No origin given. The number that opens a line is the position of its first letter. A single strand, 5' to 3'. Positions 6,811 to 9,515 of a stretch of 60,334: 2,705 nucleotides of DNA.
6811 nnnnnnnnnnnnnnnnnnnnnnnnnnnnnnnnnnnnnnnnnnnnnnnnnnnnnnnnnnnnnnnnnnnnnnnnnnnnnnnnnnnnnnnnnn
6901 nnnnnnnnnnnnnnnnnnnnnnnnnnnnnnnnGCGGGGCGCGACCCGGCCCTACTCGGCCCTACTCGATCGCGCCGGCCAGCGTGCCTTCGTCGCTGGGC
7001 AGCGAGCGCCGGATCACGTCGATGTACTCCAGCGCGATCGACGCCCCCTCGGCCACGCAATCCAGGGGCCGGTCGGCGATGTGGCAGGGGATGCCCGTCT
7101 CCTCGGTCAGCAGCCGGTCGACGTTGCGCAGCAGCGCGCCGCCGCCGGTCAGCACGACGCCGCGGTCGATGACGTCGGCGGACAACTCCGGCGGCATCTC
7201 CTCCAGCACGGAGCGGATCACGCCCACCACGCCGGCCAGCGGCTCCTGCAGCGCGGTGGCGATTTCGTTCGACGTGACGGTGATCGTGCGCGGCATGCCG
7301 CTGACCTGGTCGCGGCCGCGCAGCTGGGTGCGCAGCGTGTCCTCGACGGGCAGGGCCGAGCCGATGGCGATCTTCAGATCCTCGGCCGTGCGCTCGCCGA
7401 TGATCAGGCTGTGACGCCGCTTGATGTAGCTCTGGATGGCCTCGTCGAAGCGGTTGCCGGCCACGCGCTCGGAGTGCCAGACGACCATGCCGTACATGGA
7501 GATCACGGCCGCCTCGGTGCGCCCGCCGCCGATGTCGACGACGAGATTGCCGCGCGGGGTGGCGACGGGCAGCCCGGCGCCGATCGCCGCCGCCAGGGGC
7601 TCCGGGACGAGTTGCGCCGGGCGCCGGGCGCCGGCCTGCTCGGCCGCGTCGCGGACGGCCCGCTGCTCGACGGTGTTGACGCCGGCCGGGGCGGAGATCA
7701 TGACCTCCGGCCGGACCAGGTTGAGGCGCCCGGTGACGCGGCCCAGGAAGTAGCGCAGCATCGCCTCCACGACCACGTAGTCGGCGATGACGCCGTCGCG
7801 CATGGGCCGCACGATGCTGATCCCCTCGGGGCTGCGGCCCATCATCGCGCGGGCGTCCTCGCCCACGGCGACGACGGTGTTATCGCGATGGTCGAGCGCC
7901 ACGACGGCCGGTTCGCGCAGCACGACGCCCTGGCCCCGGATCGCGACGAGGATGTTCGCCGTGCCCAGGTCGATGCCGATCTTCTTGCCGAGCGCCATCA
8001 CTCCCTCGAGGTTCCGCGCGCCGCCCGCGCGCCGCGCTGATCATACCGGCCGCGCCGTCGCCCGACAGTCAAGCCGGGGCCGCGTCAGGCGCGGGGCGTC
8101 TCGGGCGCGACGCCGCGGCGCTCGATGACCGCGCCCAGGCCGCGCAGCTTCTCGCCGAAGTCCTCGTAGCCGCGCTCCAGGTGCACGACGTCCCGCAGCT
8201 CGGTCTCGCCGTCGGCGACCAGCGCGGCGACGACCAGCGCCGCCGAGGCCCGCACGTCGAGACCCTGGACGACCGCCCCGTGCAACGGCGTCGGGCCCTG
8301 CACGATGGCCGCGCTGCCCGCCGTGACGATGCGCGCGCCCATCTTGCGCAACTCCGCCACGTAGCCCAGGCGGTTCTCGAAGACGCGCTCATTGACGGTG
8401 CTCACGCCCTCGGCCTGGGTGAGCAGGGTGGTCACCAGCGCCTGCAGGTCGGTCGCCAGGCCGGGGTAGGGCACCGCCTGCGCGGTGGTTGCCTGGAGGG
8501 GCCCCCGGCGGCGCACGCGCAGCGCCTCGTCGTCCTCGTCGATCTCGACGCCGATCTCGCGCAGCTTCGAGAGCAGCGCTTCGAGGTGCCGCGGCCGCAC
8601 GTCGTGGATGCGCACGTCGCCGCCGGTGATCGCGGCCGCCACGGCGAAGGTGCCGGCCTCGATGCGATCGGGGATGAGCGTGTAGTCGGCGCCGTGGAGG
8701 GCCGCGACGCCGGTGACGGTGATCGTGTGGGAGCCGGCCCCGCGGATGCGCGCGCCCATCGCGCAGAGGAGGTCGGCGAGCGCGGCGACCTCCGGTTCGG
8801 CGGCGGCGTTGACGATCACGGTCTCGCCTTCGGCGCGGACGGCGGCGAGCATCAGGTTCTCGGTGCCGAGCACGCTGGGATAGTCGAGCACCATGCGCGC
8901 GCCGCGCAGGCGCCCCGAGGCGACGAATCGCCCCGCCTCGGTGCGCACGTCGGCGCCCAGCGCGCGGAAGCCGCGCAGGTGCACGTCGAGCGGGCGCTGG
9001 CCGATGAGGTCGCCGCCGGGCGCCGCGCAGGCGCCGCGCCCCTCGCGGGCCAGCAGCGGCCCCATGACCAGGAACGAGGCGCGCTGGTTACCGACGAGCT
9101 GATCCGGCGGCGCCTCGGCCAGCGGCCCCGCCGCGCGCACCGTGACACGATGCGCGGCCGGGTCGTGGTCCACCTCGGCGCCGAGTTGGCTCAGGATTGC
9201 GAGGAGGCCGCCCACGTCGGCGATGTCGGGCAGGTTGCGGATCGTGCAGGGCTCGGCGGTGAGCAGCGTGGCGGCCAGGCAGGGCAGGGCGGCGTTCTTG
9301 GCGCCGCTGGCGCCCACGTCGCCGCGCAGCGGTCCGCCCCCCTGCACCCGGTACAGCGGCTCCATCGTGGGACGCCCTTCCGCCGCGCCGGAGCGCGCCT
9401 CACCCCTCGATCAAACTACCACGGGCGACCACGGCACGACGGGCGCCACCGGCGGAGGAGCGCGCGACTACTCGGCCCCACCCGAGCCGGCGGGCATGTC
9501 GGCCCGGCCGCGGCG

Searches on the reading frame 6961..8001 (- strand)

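Call 60: search_protein_families(library=pfam, proteins=[window:6961-8001:-], max_evalue=0.0001)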
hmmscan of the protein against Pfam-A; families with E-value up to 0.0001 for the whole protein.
window:6961-8001:- (346 aa): 4 families
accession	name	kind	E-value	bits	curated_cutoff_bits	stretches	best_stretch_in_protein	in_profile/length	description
PF06723.19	MreB_Mbl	-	6.3e-128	426.7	27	1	6-330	2-325/327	MreB/Mbl protein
PF00012.26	HSP70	-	3.2e-09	36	20.6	1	99-196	135-237/599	Hsp70 protein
PF14450.12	FtsA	-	5.5e-08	33.7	31.8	1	154-310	2-111/127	Cell division protein FtsA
PF00022.25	Actin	-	1.7e-06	27.3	27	0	43-196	45-190/410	Actin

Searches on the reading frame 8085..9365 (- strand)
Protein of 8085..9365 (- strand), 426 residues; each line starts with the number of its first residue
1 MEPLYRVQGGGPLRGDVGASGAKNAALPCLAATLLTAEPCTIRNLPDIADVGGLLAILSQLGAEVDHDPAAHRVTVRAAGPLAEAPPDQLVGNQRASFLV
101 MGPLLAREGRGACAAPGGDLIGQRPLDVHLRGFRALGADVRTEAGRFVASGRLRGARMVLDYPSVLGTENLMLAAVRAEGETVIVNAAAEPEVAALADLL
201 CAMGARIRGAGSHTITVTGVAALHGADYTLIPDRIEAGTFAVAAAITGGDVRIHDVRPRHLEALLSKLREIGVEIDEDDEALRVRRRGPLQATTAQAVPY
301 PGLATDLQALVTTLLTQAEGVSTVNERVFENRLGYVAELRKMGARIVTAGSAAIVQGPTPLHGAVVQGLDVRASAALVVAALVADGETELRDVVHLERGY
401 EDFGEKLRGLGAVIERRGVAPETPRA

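Call 60: search_protein_families(library=pfam, proteins=[window:8085-9365:-], max_evalue=0.0001)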
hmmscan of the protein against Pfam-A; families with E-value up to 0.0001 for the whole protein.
window:8085-9365:- (426 aa): 1 family
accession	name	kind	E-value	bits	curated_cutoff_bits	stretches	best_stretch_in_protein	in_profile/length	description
PF00275.25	EPSP_synthase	-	3.7e-95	319.5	22.8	1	7-407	1-417/417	EPSP synthase (3-phosphoshikimate 1-carboxyvinyltransferase)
